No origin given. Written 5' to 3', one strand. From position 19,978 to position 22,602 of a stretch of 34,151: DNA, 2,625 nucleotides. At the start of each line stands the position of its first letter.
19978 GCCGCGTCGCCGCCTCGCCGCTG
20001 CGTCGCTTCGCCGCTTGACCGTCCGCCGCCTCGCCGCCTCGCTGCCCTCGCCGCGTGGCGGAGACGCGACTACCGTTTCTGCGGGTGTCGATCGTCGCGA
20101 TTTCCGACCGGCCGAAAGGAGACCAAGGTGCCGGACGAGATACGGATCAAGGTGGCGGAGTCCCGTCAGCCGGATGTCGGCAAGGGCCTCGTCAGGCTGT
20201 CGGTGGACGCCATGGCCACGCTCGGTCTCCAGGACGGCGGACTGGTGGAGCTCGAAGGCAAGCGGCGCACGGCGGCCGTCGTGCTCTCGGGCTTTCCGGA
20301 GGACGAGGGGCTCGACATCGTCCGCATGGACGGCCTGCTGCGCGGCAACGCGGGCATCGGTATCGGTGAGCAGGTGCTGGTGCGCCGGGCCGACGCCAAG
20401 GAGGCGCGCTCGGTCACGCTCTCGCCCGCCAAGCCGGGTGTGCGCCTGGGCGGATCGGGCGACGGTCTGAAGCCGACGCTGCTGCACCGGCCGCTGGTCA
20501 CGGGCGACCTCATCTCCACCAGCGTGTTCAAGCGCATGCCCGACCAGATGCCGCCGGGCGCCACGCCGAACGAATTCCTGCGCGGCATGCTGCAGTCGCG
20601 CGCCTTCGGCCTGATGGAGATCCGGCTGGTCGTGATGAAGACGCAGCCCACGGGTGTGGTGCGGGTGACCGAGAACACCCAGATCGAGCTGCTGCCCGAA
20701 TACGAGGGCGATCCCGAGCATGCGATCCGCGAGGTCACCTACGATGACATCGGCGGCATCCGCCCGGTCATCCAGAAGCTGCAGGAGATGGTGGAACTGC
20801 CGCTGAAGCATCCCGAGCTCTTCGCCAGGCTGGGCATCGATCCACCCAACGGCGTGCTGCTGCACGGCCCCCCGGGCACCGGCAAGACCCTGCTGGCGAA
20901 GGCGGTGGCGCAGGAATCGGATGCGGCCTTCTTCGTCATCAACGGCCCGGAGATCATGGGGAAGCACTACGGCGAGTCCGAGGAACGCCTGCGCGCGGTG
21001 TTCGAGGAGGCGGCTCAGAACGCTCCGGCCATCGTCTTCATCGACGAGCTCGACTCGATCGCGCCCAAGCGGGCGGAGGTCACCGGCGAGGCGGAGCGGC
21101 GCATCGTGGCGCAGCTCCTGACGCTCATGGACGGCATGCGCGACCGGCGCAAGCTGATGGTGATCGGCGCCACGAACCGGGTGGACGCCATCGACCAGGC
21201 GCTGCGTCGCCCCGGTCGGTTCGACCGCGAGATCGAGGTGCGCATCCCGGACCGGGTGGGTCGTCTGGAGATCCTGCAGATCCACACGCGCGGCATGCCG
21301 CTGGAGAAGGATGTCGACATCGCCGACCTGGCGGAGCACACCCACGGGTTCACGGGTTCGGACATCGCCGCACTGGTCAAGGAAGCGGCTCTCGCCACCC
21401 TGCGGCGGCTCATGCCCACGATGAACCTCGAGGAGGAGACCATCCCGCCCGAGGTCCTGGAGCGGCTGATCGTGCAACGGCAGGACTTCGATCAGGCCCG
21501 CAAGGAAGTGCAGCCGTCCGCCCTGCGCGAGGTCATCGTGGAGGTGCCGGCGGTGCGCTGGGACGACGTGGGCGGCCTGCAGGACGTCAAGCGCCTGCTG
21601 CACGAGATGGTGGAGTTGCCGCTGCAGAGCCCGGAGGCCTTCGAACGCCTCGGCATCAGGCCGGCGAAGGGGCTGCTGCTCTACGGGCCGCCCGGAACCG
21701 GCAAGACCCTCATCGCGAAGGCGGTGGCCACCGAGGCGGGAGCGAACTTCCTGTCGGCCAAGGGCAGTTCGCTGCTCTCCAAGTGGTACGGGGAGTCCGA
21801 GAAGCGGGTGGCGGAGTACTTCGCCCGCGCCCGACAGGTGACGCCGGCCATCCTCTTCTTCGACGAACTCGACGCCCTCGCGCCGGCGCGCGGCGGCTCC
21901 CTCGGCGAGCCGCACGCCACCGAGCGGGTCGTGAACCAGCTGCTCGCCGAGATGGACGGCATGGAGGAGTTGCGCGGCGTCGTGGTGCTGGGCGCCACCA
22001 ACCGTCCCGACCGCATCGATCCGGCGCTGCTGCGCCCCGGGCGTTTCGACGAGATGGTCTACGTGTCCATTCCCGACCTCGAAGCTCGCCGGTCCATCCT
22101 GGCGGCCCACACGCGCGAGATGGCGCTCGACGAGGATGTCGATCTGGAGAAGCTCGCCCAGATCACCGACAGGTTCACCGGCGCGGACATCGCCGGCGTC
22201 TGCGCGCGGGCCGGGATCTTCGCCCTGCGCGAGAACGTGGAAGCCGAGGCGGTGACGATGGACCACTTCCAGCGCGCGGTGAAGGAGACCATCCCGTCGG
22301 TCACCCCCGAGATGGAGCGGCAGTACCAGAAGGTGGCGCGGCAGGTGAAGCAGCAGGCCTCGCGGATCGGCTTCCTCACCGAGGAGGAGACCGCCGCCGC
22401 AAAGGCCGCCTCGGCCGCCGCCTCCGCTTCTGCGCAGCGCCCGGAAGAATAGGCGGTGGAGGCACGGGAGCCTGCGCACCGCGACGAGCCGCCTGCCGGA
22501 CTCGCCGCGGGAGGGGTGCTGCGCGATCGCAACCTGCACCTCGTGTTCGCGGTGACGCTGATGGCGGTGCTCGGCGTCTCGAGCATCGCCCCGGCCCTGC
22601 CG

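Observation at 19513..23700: Cdc48/p97-like double-ring AAA+ unfoldase in a bacterial, apparently diderm, context, flanked by an FKBP prolyl isomerase and an MFS transporter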

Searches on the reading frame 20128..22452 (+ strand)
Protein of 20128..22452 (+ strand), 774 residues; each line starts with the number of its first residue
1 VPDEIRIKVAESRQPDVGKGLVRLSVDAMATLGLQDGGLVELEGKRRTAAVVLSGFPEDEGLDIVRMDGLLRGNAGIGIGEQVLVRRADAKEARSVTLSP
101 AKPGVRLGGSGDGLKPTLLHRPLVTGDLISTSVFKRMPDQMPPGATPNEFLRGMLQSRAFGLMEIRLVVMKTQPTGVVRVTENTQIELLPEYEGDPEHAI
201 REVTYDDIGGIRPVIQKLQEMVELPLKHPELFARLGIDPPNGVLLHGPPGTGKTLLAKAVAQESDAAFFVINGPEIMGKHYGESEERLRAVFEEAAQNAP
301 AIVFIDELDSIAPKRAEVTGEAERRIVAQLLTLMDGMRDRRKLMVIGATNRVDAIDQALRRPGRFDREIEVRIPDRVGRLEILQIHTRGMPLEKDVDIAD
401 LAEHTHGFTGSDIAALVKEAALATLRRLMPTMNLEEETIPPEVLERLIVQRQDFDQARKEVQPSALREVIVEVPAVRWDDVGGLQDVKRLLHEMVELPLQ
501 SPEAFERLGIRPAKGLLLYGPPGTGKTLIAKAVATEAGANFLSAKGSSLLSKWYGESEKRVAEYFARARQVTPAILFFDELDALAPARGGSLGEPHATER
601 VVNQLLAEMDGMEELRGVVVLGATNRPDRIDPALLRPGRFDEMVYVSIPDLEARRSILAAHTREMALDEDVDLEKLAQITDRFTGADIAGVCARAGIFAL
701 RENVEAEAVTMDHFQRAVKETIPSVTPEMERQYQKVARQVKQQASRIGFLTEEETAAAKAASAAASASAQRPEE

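Call 3: search_protein_families(library=pfam, proteins=[window:20128-22452:+])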
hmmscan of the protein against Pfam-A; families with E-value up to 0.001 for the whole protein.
window:20128-22452:+ (774 aa): 40 families (the best 25 are shown)
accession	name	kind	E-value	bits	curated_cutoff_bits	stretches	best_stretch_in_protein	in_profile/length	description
PF00004.35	AAA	-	4.5e-94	312.3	21.2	2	243-372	1-130/131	ATPase family associated with various cellular activities (AAA)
PF17862.7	AAA_lid_3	-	5.3e-30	103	27.2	2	395-435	1-41/45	AAA+ lid domain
PF02359.24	CDC48_N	-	6.7e-25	87.5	35.1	1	7-89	2-84/85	Cell division protein 48 (CDC48), N-terminal domain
PF13191.12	AAA_16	-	1.7e-15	58.4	32.6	2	233-346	17-138/167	AAA ATPase domain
PF05496.18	RuvB_N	-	1.3e-13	51.5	27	1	239-360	32-150/159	Holliday junction DNA helicase RuvB P-loop domain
PF07728.20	AAA_5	-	7.3e-13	49.1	22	2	242-361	1-137/139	AAA domain (dynein-related subfamily)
PF07724.20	AAA_2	-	2.7e-10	41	27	1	243-336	6-101/166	AAA domain (Cdc48 subfamily)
PF02933.23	CDC48_2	-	2.8e-10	40.1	22.4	1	114-191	10-60/64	Cell division protein 48 (CDC48), domain 2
PF13671.12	AAA_33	-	2.9e-10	41.1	27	1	243-351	2-80/143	AAA domain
PF13401.12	AAA_22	-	1.8e-09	38.5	27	0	243-312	8-65/130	AAA domain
PF06068.19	TIP49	-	1.4e-08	34.7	23.8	0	242-285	52-97/347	TIP49 P-loop domain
PF01695.23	IstB_IS21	-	2.7e-07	30.8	24.1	0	511-538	90-117/238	IstB-like ATP binding protein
PF13173.12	AAA_14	-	6.3e-07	29.9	27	0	243-311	5-74/129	AAA domain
PF05729.18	NACHT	-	9.3e-07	29.3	26.7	0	243-263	3-23/167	NACHT domain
PF24883.2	NPHP3_N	-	1.2e-06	29.3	24.8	0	243-264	25-46/164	Nephrocystin 3, N-terminal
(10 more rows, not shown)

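Call 5: search_protein_families(library=ncbifam, proteins=[window:20128-22452:+])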
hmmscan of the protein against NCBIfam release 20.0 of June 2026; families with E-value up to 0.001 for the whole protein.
window:20128-22452:+ (774 aa): 47 families (the best 25 are shown)
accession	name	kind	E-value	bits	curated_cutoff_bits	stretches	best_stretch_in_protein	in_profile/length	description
TIGR01243.1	CDC48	subfamily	5.7e-293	973.8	802.65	1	5-742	2-731/733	CDC48 family AAA ATPase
NF003069.1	PRK03992.1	subfamily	6.3e-176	585.1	500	2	468-720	120-371/379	proteasome-activating nucleotidase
TIGR01242.2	TIGR01242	subfamily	2.5e-170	566.2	500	2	469-720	104-354/362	proteasome-activating nucleotidase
TIGR01241.2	FtsH_fam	equivalog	6.9e-153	510.6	600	2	464-722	147-403/598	ATP-dependent zinc metalloprotease FtsH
NF047747.1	PrtsmActNtasePan2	equivalog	5.6e-148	493.4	700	2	201-426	146-374/397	proteasome-activating nucleotidase Pan2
NF047748.1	PrtsmActNtasePan1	equivalog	9.9e-148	492.4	750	2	202-427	144-372/405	proteasome-activating nucleotidase Pan1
TIGR03689.1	pup_AAA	equivalog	1.7e-115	386.6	504.75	2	446-669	149-386/512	proteasome ATPase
NF008004.0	PRK10733.1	equivalog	8.3e-115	384.2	1008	2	478-718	151-389/644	ATP-dependent zinc metalloprotease FtsH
NF041006.2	cell_div_CdvC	equivalog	5.3e-113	377.7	650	2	456-740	79-368/370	cell division protein CdvC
NF042959.1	IteA_antiphage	equivalog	3.4e-68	230.5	510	2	488-706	101-314/367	anti-phage ATPase IteA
TIGR03922.1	T7SS_EccA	equivalog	9.7e-23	80.5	466.65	2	242-370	314-447/557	type VII secretion AAA-ATPase EccA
NF000868.0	PRK00080.1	equivalog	2e-14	53.3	282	2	197-360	16-168/330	Holliday junction branch migration DNA helicase RuvB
TIGR00635.1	ruvB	equivalog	1.1e-13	51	299.05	2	240-360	30-147/305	Holliday junction branch migration DNA helicase RuvB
NF003229.0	PRK04195.1-5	equivalog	1.7e-13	50.1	280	2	511-585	42-116/413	replication factor C large subunit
NF009881.0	PRK13341.1-2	equivalog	3.9e-10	38.3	651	2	515-545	54-84/736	AAA family ATPase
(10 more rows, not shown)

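Call 6: search_solved_structures(query=window:20128-22452:+, max_evalue=1e-50)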
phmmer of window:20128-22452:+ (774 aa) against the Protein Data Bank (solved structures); distinct sequences matched with E-value up to 1e-50: 229 (the best 60 are shown).
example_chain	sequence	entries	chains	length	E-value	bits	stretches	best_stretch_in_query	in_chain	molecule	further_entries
5g4f_A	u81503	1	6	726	3.4e-229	766.2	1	5-736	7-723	VCP-LIKE ATPASE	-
5g4g_A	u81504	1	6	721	3.9e-229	766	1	6-736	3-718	VCP-LIKE ATPASE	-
5vc7_A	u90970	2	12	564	1.3e-212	711.4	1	200-743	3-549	VCP-like ATPase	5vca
5c18_A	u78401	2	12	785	2.1e-204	684.2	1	21-745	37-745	Transitional endoplasmic reticulum ATPase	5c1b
7bp9_A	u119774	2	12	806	1e-200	672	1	161-711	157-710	Transitional endoplasmic reticulum ATPase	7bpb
7rl9_A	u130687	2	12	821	2.1e-200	671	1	161-711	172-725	Transitional endoplasmic reticulum ATPase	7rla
7rlj_A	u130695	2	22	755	2.7e-200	670.6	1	21-711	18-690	Transitional endoplasmic reticulum ATPase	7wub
7rlb_A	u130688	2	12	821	3.1e-200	670.5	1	161-711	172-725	Transitional endoplasmic reticulum ATPase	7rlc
9y06_A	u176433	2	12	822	3.2e-200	670.4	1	161-710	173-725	Transitional endoplasmic reticulum ATPase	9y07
7y4w_A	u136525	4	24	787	3.2e-200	670.4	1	161-711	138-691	Transitional endoplasmic reticulum ATPase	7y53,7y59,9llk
8yka_A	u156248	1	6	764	3.3e-200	670.4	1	21-711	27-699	Transitional endoplasmic reticulum ATPase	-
10qq_A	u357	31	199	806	3.5e-200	670.3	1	161-711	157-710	Transitional endoplasmic reticulum ATPase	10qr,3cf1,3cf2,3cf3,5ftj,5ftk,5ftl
5ifw_B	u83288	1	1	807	3.5e-200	670.3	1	161-711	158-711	Transitional endoplasmic reticulum ATPase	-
7k57_A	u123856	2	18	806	3.6e-200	670.3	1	161-710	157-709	Transitional endoplasmic reticulum ATPase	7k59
8b5r_A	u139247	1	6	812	3.6e-200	670.3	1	161-711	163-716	Transitional endoplasmic reticulum ATPase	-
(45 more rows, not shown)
